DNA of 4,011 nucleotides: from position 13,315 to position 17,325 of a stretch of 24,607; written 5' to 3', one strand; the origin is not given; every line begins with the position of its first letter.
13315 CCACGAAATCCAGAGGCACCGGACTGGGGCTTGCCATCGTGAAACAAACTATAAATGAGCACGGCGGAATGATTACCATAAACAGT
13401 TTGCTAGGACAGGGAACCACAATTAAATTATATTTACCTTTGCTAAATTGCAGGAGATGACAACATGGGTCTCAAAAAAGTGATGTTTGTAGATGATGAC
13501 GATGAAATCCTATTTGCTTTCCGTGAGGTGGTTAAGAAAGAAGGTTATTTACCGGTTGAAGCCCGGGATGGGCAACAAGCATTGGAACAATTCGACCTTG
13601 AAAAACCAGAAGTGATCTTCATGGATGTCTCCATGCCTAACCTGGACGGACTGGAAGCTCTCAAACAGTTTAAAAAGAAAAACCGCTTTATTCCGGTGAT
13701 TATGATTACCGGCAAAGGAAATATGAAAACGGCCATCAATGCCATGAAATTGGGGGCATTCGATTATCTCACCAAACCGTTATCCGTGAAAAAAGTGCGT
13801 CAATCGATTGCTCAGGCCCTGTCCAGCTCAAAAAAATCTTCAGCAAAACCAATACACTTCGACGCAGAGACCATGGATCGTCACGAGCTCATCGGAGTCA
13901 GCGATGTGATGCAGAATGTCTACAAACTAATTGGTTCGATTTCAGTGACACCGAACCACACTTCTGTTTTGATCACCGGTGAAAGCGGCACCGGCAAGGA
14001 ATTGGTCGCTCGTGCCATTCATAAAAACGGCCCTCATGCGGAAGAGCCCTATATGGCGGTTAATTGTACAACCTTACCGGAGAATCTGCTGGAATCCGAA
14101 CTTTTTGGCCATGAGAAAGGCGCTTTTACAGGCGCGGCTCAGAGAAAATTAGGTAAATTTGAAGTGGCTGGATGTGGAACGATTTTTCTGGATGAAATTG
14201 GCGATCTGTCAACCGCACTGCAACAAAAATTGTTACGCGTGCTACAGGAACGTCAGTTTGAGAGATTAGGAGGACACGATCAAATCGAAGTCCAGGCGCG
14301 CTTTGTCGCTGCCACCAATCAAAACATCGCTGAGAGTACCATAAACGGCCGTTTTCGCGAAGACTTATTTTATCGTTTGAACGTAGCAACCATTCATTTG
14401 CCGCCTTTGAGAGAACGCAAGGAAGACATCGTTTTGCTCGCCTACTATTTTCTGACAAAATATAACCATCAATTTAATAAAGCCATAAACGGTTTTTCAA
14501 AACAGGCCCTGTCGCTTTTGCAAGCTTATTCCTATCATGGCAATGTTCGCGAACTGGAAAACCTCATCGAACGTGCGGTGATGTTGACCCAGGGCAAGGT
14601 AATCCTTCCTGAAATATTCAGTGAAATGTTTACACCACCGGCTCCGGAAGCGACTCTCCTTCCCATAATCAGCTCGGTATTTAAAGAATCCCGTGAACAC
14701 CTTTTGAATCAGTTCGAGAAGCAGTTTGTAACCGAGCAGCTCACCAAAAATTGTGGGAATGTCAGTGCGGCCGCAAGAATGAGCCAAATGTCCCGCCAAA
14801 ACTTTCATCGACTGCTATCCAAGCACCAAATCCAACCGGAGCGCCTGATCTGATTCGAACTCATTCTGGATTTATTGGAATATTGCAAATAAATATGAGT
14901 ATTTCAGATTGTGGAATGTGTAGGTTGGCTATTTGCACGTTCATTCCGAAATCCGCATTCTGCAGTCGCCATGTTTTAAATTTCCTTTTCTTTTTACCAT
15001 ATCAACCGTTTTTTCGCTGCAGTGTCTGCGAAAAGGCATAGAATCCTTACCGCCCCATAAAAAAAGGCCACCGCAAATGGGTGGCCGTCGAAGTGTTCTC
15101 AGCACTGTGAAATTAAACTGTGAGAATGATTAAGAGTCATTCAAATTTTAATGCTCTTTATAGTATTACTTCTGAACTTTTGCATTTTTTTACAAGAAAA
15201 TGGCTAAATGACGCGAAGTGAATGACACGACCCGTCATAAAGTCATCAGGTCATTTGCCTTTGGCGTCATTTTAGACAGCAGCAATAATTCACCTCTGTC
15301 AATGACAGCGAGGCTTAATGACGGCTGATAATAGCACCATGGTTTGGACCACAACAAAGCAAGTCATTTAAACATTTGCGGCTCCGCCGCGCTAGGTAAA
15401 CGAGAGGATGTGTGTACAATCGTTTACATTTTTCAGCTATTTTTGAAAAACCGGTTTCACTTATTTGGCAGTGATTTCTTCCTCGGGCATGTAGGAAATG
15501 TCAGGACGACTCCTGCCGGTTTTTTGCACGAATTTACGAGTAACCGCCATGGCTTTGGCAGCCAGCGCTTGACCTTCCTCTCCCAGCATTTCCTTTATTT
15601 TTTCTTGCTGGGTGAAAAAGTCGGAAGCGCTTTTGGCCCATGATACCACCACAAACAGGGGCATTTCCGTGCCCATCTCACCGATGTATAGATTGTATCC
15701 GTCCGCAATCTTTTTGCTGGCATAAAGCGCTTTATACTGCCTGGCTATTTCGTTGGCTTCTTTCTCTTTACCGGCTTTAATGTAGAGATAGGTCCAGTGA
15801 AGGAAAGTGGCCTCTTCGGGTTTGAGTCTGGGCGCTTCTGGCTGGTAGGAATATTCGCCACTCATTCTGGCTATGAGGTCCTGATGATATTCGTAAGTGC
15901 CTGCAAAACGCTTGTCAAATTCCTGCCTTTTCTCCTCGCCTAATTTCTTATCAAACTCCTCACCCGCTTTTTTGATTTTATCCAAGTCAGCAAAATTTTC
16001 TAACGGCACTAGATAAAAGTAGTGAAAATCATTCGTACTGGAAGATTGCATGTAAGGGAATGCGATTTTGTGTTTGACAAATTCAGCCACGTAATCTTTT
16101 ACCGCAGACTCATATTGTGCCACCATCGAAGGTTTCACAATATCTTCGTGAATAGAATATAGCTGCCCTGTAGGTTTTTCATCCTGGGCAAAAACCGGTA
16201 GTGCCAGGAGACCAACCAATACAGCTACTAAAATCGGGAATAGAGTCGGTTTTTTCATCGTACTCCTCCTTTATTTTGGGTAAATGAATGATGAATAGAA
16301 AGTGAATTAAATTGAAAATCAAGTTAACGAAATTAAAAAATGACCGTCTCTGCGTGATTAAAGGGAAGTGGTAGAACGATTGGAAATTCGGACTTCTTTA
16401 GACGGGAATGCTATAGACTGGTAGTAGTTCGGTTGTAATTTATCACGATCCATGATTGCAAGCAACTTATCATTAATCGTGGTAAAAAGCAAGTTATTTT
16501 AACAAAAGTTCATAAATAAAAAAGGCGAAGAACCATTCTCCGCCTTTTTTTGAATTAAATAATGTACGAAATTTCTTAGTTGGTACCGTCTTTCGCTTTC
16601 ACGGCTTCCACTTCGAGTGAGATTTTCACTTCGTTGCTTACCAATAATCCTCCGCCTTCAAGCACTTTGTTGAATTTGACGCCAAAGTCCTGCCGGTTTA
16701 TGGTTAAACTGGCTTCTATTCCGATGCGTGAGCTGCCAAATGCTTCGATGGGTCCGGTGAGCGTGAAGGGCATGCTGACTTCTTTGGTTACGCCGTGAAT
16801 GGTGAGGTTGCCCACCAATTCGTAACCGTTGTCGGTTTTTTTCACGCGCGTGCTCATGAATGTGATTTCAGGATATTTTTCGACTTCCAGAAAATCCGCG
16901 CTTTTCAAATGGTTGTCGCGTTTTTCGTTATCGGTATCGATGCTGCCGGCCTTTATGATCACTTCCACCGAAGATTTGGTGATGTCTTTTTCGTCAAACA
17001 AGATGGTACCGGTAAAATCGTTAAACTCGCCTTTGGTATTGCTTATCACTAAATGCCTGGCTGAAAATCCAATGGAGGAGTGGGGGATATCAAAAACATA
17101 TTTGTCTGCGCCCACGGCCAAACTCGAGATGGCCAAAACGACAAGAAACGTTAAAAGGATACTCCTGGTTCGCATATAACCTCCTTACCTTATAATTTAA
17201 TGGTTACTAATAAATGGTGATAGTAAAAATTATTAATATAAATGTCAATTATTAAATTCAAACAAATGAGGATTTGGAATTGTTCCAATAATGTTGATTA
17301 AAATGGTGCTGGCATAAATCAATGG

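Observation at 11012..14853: Orphan receiver-only paralog of the sigma-54 activator's receiver domain, divergent from a sensorless cytoplasmic histidine kinase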

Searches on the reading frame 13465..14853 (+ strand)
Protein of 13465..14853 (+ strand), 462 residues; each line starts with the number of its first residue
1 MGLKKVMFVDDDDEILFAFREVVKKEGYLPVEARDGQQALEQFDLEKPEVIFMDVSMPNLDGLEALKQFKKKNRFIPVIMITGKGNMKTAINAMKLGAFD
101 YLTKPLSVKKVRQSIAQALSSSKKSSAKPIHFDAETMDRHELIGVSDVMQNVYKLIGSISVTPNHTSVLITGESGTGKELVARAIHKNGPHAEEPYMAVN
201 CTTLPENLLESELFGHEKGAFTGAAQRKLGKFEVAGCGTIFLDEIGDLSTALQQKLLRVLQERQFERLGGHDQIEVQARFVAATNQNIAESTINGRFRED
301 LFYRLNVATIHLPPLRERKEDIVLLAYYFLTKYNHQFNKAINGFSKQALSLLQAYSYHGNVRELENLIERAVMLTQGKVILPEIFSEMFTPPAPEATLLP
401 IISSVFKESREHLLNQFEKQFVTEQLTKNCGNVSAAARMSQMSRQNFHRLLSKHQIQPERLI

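Call 5: search_protein_families(library=pfam, proteins=[window:13465-14853:+], max_evalue=0.01)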
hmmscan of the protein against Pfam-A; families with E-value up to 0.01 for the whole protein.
window:13465-14853:+ (462 aa): 10 families
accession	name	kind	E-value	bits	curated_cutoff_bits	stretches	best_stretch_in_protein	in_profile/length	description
PF00158.32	Sigma54_activat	-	1.1e-65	220.9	20.2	1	142-311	1-168/168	Sigma-54 interaction domain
PF00072.30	Response_reg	-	1.4e-28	99.7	30.2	1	6-115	1-110/111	Response regulator receiver domain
PF25601.1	AAA_lid_14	-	1.4e-25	89.4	27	1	316-392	1-77/87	AAA+ ATPase lid domain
PF14532.12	Sigma54_activ_2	-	1.1e-18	68.2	25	1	144-315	2-138/138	Sigma-54 interaction domain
PF07728.20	AAA_5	-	1.5e-07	31.9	22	1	168-287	2-124/139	AAA domain (dynein-related subfamily)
PF00004.35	AAA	-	2e-05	25.5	21.2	1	168-301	1-127/131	ATPase family associated with various cellular activities (AAA)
PF20030.5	bpMoxR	-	2.2e-05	24.1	27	1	168-293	34-153/205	MoxR domain in the MoxR-vWA-beta-propeller ternary systems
PF02954.25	HTH_8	-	8e-05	22.7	22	1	414-449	2-37/42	Bacterial regulatory protein, Fis family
PF07724.20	AAA_2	-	0.00043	20.8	27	1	166-286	4-125/166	AAA domain (Cdc48 subfamily)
PF01078.27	Mg_chelatase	-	0.00081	19.3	20.3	0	223-285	93-157/207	Magnesium chelatase, subunit ChlI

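Call 19: search_protein_families(library=ncbifam, proteins=[window:13465-14853:+], max_evalue=0.001)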
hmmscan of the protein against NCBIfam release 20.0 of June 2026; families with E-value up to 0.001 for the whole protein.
window:13465-14853:+ (462 aa): 116 families (the best 25 are shown)
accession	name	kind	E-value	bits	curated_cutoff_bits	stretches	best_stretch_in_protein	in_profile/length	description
NF008469.0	PRK11361.1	equivalog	1.8e-131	439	714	1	4-458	5-458/461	acetoacetate metabolism transcriptional regulator AtoC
TIGR01818.1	ntrC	equivalog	1.1e-119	400.3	558.6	1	6-426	1-435/463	nitrogen regulation protein NR(I)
TIGR02915.1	PEP_resp_reg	equivalog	7.2e-115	384.3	502.6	1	7-456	2-444/445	PEP-CTERM-box response regulator transcription factor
NF007689.0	PRK10365.1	equivalog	1e-110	370.6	760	1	6-448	8-436/441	sigma-54-dependent response regulator transcription factor ZraR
NF011695.0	PRK15115.1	equivalog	4e-106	355.4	763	1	5-458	8-440/445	two-component system response regulator GlrR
NF008176.1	PRK10923.1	equivalog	5.7e-105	351.6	620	1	5-399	5-396/469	nitrogen regulation protein NR(I)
NF051870.1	NAssimRespRegNtrX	equivalog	1e-103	347.7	600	1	5-452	3-448/452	nitrogen assimilation response regulator NtrX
NF041946.1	LuxO_transreg_Vib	equivalog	1.8e-103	346.8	800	1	35-404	28-391/463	quorum-sensing sigma-54 dependent transcriptional regulator LuxO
TIGR01817.1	nifA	equivalog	1.2e-99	334.6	528.85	1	112-386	167-439/534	nif-specific transcriptional activator NifA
NF003451.0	PRK05022.1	equivalog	6.3e-97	325.4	476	1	113-456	163-510/512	nitric oxide reductase transcriptional regulator NorR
NF049963.1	RespRegFlgRCampy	domain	8.4e-93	311.5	750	1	38-383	36-375/429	fla regulon two-component system response regulator FlgR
NF050807.1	TransRegFlbDCaul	equivalog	7.3e-92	308.6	750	1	35-443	32-427/454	sigma-54-dependent transcriptional regulator FlbD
NF041552.1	TF_PrdR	equivalog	1.6e-91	307.4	795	1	138-450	265-572/577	sigma-54 dependent transcriptional regulator PrdR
NF038308.1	RNA_repair_RtcR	equivalog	1.8e-88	297.7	650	1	84-446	120-503/530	RNA repair transcriptional activator RtcR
NF041906.1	V4R_TF_MobR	exception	1.3e-85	288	999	1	101-448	193-538/544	phenol degradation transcriptional regulator MobR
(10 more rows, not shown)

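Call 65: find_homologous_proteins(query=window:13465-14853:+, max_evalue=1e-100)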
Query window:13465-14853:+ (462 aa): 1441 proteins with E <= 1e-100 among 8000 candidates; the best 120 are listed.
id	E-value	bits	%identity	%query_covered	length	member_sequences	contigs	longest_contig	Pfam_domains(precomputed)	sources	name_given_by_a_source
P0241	0.0e+0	1022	100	100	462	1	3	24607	PF20030.6,PF00158.33,PF25601.2,PF00004.36,PF14532.13,PF07728.21,PF00072.31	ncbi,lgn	ncbi:MAG: sigma-54-dependent transcriptional regulator [bacterium]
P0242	1.6e-191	655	66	99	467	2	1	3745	PF00158.33,PF25601.2,PF14532.13,PF07728.21,PF00072.31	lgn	-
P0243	5.4e-189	647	64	99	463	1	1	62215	PF00158.33,PF07724.21,PF25601.2,PF02954.26,PF00004.36,PF14532.13,PF07728.21,PF00072.31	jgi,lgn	jgi:DNA-binding NtrC family response regulator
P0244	8.2e-189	646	64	100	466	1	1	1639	PF00158.33,PF25601.2,PF02954.26,PF00004.36,PF14532.13,PF07728.21,PF00072.31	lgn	-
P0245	4.4e-188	644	63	99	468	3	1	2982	PF00158.33,PF07724.21,PF25601.2,PF02954.26,PF14532.13,PF07728.21,PF00072.31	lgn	-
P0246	2.5e-186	638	63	98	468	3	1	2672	PF00158.33,PF25601.2,PF02954.26,PF00004.36,PF14532.13,PF07728.21,PF00072.31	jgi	jgi:two-component system response regulator AtoC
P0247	3.4e-186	637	64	99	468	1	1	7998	PF00158.33,PF25601.2,PF02954.26,PF14532.13,PF07728.21,PF00072.31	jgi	-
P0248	5.7e-185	633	62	99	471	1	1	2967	PF00158.33,PF25601.2,PF02954.26,PF00004.36,PF14532.13,PF07728.21,PF00072.31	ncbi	-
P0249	6.0e-185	633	61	98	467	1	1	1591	PF00158.33,PF07724.21,PF25601.2,PF02954.26,PF00004.36,PF14532.13,PF07728.21,PF00072.31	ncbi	ncbi:MAG: sigma-54 dependent transcriptional regulator [Bacteroidota bacterium]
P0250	1.0e-184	633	63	99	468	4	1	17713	PF00158.33,PF25601.2,PF02954.26,PF14532.13,PF07728.21,PF00072.31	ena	-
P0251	2.7e-184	631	63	99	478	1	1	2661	PF00158.33,PF07724.21,PF25601.2,PF00004.36,PF14532.13,PF07728.21,PF00072.31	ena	-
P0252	3.4e-184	631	63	98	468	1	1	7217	PF00158.33,PF25601.2,PF02954.26,PF00004.36,PF14532.13,PF07728.21,PF00072.31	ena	-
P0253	1.6e-183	629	61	98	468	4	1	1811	PF00158.33,PF07724.21,PF25601.2,PF14532.13,PF07728.21,PF00072.31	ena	-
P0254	1.8e-183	629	63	100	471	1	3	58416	PF00158.33,PF07724.21,PF25601.2,PF02954.26,PF23198.2,PF00004.36,PF14532.13,PF07728.21,PF00072.31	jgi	-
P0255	1.9e-183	628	62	98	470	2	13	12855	PF00158.33,PF25601.2,PF02954.26,PF00004.36,PF14532.13,PF07728.21,PF00072.31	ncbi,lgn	-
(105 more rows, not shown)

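Call 66: find_encoding_contigs(protein=P0243, flank=10000, max_places=1)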
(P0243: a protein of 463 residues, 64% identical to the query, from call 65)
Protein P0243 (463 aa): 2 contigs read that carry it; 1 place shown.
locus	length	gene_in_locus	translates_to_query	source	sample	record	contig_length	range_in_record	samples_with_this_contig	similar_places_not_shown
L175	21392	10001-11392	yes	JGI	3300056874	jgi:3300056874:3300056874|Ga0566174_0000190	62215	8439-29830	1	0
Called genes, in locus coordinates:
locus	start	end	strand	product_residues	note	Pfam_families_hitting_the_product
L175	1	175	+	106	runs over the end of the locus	PF07689:KaiB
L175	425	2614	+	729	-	PF00989:PAS (weak), PF08448:PAS_4, PF08448:PAS_4, PF00989:PAS, PF08447:PAS_3, PF08448:PAS_4, PF08448:PAS_4, PF13426:PAS_9, +5 more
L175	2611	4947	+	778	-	PF13493:DUF4118, PF13188:PAS_8 (faint), PF13426:PAS_9 (faint), PF00989:PAS (faint), PF08447:PAS_3, PF08448:PAS_4 (weak), PF00512:HisKA, PF02518:HATPase_c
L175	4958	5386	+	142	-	PF00072:Response_reg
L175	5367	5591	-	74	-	-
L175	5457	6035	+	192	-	PF01797:Y1_Tnp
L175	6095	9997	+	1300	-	PF00072:Response_reg, PF08447:PAS_3, PF00989:PAS, PF13426:PAS_9, PF13185:GAF_2, PF00989:PAS, PF08448:PAS_4, PF13426:PAS_9, +7 more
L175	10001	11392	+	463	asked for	PF00072:Response_reg, PF07724:AAA_2 (faint), PF00158:Sigma54_activat, PF14532:Sigma54_activ_2, PF00004:AAA (faint), PF07728:AAA_5 (weak), PF25601:AAA_lid_14, PF02954:HTH_8 (weak)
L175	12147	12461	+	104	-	-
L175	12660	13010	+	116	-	PF00072:Response_reg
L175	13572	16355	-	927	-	PF19313:DUF5916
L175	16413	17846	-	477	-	PF00133:tRNA-synt_1 (faint), PF01406:tRNA-synt_1e, PF09334:tRNA-synt_1g, PF09190:DALR_2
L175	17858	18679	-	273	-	PF03437:BtpA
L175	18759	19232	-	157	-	PF02542:YgbB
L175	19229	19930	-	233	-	PF01128:IspD, PF12804:NTP_transf_3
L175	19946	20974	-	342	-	PF02547:Queuosine_synth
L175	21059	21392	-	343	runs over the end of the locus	PF06068:TIP49 (faint), PF05496:RuvB_N, PF00004:AAA, PF07728:AAA_5 (weak), PF17864:AAA_lid_4, PF05491:WHD_RuvB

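Call 67: find_encoding_contigs(protein=P0254, flank=10000, max_places=1)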
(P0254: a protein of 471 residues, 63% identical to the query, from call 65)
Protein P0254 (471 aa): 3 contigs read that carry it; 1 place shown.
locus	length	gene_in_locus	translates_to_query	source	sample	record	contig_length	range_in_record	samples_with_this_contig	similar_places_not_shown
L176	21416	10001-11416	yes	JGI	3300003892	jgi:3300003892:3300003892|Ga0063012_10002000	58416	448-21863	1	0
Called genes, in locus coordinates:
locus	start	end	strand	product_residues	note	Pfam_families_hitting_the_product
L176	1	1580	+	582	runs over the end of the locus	PF00034:Cytochrom_C, PF13442:Cytochrome_CBB3, PF09459:EB_dh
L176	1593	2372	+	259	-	PF02613:Nitrate_red_del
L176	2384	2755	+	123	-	-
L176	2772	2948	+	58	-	PF02416:TatA_B_E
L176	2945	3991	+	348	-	PF04055:Radical_SAM, PF06463:Mob_synth_C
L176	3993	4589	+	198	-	PF02663:FmdE, PF01258:zf-dskA_traR (weak)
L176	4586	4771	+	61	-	-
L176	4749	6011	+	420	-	PF04055:Radical_SAM, PF13353:Fer4_12 (weak)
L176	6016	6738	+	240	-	PF00117:GATase, PF07722:Peptidase_C26 (weak)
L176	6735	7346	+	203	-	PF12804:NTP_transf_3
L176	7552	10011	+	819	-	PF02743:dCache_1, PF21623:HK_sensor_dom_bact, PF00672:HAMP, PF08448:PAS_4, PF13426:PAS_9, PF00512:HisKA, PF02518:HATPase_c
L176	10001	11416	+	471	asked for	PF00072:Response_reg, PF23198:PDE8A_N (weak), PF00004:AAA (faint), PF00158:Sigma54_activat, PF14532:Sigma54_activ_2, PF07724:AAA_2 (weak), PF07728:AAA_5, PF25601:AAA_lid_14, +1 more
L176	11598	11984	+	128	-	PF00072:Response_reg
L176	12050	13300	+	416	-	-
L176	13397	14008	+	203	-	PF09430:EMC7_beta-sandw (weak), PF13620:CarboxypepD_reg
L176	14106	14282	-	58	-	-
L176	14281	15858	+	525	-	-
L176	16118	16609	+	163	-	PF00355:Rieske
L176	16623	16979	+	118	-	-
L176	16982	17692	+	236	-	PF00033:Cytochrome_B, PF14358:DUF4405, PF13631:Cytochrom_B_N_2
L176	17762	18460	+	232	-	PF00032:Cytochrom_B_C (weak)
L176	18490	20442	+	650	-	PF13435:Cytochrome_C554 (faint), PF14522:Cytochrome_C7 (faint), PF14537:Cytochrom_c3_2 (faint), PF22113:Mtrc-MtrF_II-IV_dom (faint), PF13442:Cytochrome_CBB3 (faint), PF02433:FixO (faint), PF00034:Cytochrom_C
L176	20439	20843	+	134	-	PF00034:Cytochrom_C, PF13442:Cytochrome_CBB3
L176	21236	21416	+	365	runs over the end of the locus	PF00180:Iso_dh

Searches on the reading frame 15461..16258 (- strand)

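Call 5: search_protein_families(library=pfam, proteins=[window:15461-16258:-], max_evalue=0.01)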
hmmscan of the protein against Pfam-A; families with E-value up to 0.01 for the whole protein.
window:15461-16258:- (265 aa): 1 family
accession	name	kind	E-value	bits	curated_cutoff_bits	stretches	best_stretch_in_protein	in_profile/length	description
PF11846.14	Wzy_C_2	-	0.0045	17.4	28.5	1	140-182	137-179/191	Virulence factor membrane-bound polymerase, C-terminal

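Call 19: search_protein_families(library=ncbifam, proteins=[window:15461-16258:-], max_evalue=0.001)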
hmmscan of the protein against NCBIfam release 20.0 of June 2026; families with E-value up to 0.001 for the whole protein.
window:15461-16258:- (265 aa): 0 families

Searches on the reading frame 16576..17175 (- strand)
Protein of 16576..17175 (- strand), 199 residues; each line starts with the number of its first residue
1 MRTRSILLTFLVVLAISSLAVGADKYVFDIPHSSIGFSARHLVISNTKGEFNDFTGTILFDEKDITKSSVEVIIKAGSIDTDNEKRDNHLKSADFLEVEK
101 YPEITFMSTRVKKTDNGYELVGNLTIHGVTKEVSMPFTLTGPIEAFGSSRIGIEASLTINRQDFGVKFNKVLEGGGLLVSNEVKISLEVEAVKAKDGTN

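Call 5: search_protein_families(library=pfam, proteins=[window:16576-17175:-], max_evalue=0.01)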
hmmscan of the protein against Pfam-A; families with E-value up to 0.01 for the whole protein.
window:16576-17175:- (199 aa): 1 family
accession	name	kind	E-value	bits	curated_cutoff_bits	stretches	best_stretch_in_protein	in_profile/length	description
PF04264.18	YceI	-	1.4e-51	175.2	23.7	1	26-191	1-150/150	YceI-like domain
